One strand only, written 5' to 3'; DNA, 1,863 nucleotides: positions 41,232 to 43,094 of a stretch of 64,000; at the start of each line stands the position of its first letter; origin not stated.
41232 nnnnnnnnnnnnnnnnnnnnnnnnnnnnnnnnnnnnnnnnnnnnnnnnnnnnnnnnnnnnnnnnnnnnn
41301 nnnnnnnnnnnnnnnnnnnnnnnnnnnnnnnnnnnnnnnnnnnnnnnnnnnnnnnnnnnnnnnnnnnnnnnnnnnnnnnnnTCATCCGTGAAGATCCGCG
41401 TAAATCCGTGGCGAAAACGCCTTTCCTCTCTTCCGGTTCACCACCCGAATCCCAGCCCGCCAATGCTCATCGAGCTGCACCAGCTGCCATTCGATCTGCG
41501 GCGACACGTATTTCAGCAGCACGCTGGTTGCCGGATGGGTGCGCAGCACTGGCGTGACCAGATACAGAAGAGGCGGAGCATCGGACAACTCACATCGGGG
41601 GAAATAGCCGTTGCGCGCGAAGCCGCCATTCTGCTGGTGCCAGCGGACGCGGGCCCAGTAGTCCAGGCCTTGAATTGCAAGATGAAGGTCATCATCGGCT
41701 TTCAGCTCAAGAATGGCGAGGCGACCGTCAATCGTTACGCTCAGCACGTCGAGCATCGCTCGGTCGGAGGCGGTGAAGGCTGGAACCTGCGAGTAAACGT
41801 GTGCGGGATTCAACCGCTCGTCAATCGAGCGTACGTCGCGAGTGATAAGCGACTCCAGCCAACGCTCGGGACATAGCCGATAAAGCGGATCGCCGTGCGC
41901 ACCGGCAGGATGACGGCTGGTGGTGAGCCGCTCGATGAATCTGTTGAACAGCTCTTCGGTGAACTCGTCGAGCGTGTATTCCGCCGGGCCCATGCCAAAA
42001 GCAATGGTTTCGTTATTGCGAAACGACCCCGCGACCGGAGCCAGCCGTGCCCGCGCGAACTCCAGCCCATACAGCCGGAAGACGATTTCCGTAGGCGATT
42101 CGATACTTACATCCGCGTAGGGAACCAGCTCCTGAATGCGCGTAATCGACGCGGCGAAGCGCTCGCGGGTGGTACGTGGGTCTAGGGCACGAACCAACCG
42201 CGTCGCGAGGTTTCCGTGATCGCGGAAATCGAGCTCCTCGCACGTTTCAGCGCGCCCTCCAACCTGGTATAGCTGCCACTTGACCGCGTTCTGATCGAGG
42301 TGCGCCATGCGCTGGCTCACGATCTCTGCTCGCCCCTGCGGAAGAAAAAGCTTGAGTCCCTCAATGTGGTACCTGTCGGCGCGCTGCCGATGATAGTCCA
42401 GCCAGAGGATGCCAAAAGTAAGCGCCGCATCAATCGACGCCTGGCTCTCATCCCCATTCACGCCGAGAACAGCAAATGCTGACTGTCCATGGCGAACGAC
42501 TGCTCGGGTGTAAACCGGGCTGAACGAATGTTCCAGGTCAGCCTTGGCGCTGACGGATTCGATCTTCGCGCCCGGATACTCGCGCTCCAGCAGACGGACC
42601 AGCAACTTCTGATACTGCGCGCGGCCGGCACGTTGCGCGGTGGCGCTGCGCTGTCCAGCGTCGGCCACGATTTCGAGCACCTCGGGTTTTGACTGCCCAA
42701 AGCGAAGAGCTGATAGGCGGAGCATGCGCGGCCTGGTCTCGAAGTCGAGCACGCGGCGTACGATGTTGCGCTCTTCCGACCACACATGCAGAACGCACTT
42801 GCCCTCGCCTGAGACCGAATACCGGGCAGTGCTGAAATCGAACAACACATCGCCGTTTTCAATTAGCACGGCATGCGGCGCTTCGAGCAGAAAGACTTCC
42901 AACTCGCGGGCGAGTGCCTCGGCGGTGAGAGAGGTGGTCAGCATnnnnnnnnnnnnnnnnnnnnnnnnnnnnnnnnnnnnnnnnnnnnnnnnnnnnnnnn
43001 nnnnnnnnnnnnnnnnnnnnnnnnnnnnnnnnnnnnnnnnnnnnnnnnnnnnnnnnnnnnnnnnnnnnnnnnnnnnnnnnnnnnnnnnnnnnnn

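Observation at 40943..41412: GxxExxY nuclease-family gene behaves like a 470-bp cassette with 32-nt terminal inverted repeats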

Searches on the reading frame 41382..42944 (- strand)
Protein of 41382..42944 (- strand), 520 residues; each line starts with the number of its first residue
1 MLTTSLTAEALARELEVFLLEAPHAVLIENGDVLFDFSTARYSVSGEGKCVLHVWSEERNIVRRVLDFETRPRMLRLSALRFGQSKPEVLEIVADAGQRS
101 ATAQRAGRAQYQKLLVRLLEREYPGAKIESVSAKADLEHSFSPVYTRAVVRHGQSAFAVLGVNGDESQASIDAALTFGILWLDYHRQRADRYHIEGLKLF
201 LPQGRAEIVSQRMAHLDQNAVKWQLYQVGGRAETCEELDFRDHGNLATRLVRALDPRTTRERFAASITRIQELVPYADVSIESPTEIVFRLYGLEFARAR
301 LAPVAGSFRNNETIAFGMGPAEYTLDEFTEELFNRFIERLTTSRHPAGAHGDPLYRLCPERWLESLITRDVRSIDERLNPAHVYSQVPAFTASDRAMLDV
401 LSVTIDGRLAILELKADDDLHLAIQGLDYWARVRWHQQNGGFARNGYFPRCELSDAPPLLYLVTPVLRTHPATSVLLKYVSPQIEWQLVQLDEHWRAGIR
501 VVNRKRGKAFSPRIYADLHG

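Call 6: search_protein_families(library=pfam, proteins=[window:41382-42944:-])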
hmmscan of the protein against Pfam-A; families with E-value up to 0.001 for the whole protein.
window:41382-42944:- (520 aa): 0 families

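Call 7: search_protein_families(library=ncbifam, proteins=[window:41382-42944:-])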
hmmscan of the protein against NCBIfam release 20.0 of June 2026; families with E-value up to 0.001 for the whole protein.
window:41382-42944:- (520 aa): 0 families

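Call 30: find_encoding_contigs(protein=window:41382-42944:-, flank=6000, max_places=10)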
Protein window:41382-42944:- (520 aa): no gene with exactly this product is on record in the collection.

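Call 31: find_homologous_proteins(query=window:41382-42944:-, max_evalue=1e-20)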
Query window:41382-42944:- (520 aa): 7238 proteins with E <= 1e-20 among 8000 candidates; the best 120 are listed.
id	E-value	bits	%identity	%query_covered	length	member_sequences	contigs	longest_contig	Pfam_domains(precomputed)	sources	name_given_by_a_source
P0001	0.0e+0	1066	91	100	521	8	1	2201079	-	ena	-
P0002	0.0e+0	1061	91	100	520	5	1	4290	-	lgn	-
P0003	0.0e+0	1045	90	98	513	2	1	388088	-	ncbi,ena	-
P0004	0.0e+0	1045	89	96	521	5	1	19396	-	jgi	-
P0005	0.0e+0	1042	91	98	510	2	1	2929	-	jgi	jgi:hypothetical protein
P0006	0.0e+0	1041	90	98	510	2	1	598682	-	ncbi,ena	-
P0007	0.0e+0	1034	88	100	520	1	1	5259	-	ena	-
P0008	0.0e+0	1020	88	98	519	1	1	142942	-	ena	-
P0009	0.0e+0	1012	87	100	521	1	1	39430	-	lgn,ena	-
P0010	0.0e+0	1010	87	100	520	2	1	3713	-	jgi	jgi:hypothetical protein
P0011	2.9e-294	995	86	95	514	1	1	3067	-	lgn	-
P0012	4.0e-294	994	85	98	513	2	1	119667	-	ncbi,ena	-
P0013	9.4e-290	980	85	98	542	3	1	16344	-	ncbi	-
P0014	1.3e-279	946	83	99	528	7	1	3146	-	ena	-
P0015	1.3e-278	943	83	98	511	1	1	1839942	-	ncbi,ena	-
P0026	1.3e-267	907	80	98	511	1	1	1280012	-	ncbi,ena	-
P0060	6.9e-222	756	66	100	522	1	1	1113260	-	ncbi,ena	-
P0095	5.3e-218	743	66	96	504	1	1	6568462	-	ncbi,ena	-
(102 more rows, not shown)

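Call 33: find_encoding_contigs(protein=P0001, flank=4000, max_places=2)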
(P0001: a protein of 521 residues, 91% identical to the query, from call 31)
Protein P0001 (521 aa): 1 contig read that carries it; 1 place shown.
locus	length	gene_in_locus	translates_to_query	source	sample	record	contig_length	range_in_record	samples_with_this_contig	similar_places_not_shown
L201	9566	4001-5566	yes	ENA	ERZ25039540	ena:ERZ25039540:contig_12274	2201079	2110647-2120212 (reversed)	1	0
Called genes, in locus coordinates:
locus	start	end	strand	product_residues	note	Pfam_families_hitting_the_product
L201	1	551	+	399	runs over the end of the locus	PF27096:UvrC_M, PF02151:UVR (weak)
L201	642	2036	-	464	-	PF01523:PmbA_TldD_1st, PF19290:PmbA_TldD_2nd, PF19289:PmbA_TldD_3rd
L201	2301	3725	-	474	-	PF01523:PmbA_TldD_1st, PF19290:PmbA_TldD_2nd, PF19289:PmbA_TldD_3rd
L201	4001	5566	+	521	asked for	-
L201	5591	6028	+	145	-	PF13366:PDDEXK_3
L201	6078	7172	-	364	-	PF01594:AI-2E_transport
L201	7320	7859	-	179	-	PF01424:R3H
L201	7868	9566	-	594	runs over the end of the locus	PF14849:YidC_periplas, PF02096:60KD_IMP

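Call 34: find_encoding_contigs(protein=P0006, flank=4000, max_places=2)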
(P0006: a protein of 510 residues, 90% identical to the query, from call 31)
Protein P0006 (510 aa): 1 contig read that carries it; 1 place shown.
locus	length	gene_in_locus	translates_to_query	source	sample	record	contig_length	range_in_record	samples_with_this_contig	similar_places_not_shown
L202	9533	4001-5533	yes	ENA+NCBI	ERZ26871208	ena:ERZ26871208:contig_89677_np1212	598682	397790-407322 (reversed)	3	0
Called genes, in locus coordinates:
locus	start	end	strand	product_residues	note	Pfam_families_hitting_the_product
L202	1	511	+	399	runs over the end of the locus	PF27096:UvrC_M, PF02151:UVR (weak)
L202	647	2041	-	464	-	PF01523:PmbA_TldD_1st, PF19290:PmbA_TldD_2nd, PF19289:PmbA_TldD_3rd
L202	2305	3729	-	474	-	PF01523:PmbA_TldD_1st, PF19290:PmbA_TldD_2nd, PF19289:PmbA_TldD_3rd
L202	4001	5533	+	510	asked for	-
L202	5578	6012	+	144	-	PF13366:PDDEXK_3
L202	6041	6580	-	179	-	PF01424:R3H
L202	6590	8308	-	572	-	PF14849:YidC_periplas, PF02096:60KD_IMP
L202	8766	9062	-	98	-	PF00825:Ribonuclease_P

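Call 35: find_encoding_contigs(protein=P0003, flank=4000, max_places=2)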
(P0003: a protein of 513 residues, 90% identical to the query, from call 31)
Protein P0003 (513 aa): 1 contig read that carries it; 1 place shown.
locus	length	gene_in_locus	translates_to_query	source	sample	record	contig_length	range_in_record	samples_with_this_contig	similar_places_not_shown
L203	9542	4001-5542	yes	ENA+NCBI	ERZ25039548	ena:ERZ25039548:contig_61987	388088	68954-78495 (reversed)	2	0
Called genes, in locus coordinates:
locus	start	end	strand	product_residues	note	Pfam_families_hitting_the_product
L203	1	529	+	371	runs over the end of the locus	PF27096:UvrC_M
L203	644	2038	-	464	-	PF01523:PmbA_TldD_1st, PF19290:PmbA_TldD_2nd, PF19289:PmbA_TldD_3rd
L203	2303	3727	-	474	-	PF01523:PmbA_TldD_1st, PF19290:PmbA_TldD_2nd, PF19289:PmbA_TldD_3rd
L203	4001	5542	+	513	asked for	-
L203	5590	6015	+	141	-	PF13366:PDDEXK_3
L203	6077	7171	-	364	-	PF01594:AI-2E_transport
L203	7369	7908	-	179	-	PF01424:R3H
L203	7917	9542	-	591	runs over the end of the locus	PF14849:YidC_periplas, PF02096:60KD_IMP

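Call 36: find_encoding_contigs(protein=P0015, flank=4000, max_places=2)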
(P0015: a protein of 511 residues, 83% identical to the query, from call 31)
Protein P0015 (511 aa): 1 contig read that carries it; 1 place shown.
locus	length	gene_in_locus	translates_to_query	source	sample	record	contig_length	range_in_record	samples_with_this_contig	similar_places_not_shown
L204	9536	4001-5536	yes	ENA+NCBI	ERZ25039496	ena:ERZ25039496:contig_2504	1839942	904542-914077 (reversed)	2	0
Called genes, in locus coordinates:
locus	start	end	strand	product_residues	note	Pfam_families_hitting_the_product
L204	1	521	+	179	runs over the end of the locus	PF01424:R3H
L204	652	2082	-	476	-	PF01523:PmbA_TldD_1st, PF19290:PmbA_TldD_2nd, PF19289:PmbA_TldD_3rd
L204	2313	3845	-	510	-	PF01523:PmbA_TldD_1st, PF19290:PmbA_TldD_2nd, PF19289:PmbA_TldD_3rd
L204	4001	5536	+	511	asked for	-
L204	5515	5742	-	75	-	-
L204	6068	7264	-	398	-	PF27096:UvrC_M, PF02151:UVR (faint)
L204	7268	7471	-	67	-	-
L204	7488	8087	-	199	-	-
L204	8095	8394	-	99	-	PF02641:DUF190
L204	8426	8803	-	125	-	PF02537:CRCB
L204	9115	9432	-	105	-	-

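Call 40: find_encoding_contigs(protein=P0026, flank=3000, max_places=1)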
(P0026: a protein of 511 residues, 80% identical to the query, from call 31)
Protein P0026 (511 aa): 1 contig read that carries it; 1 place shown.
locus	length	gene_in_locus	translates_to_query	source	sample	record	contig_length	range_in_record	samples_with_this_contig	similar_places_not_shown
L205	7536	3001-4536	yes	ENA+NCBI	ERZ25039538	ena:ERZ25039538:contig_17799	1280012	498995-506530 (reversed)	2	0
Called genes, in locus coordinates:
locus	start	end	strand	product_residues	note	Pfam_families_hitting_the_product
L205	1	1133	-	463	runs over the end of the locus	PF01523:PmbA_TldD_1st, PF19290:PmbA_TldD_2nd, PF19289:PmbA_TldD_3rd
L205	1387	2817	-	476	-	PF01523:PmbA_TldD_1st, PF19290:PmbA_TldD_2nd, PF19289:PmbA_TldD_3rd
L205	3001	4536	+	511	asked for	-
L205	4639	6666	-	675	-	PF03483:B3_4, PF03484:B5, PF17759:tRNA_synthFbeta, PF03147:FDX-ACB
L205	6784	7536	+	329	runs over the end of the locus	PF12760:Zn_ribbon_IS1595, PF12762:DDE_Tnp_IS1595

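Call 41: find_encoding_contigs(protein=P0095, flank=3000, max_places=1)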
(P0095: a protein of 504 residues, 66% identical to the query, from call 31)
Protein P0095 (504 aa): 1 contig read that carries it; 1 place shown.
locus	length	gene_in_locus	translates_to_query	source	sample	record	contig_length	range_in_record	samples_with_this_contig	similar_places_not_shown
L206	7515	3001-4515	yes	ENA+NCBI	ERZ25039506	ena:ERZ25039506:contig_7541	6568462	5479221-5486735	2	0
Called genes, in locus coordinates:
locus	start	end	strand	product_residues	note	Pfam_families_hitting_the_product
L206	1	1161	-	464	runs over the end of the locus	PF01523:PmbA_TldD_1st, PF19290:PmbA_TldD_2nd, PF19289:PmbA_TldD_3rd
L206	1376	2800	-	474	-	PF01523:PmbA_TldD_1st, PF19290:PmbA_TldD_2nd, PF19289:PmbA_TldD_3rd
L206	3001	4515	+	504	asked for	-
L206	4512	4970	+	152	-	PF13366:PDDEXK_3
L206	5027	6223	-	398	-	PF02151:UVR (faint), PF27096:UvrC_M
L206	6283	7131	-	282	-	PF01695:IstB_IS21, PF00004:AAA (weak)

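Call 42: find_encoding_contigs(protein=P0060, flank=3000, max_places=1)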
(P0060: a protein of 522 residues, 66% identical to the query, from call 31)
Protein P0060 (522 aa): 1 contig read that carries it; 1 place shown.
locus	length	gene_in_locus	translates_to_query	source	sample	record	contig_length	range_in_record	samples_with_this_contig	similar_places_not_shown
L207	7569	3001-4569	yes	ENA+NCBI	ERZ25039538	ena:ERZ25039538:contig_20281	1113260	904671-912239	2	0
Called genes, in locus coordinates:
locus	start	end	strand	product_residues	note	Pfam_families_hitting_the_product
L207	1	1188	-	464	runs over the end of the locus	PF01523:PmbA_TldD_1st, PF19290:PmbA_TldD_2nd, PF19289:PmbA_TldD_3rd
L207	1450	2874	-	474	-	PF01523:PmbA_TldD_1st, PF19290:PmbA_TldD_2nd, PF19289:PmbA_TldD_3rd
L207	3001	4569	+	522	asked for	-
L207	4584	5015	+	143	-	PF13366:PDDEXK_3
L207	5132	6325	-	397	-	PF27096:UvrC_M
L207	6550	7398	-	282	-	PF01695:IstB_IS21, PF00004:AAA (weak)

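Call 89: search_protein_families(library=padloc, proteins=[window:41382-42944:-], max_evalue=0.01)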
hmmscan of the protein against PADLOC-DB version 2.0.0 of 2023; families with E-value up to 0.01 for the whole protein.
window:41382-42944:- (520 aa): 2 families
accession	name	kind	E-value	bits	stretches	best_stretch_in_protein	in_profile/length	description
PDLC04916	PDC-S11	-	0.0013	15.9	1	359-433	24-94/358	-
PDLC04915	PDC-S11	-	0.0076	13.5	0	382-433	47-98/379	-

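Call 90: search_protein_families(library=pfam, proteins=[window:41382-42944:-], max_evalue=10)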
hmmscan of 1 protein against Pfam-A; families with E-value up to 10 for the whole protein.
window:41382-42944:- (520 aa): 0 families
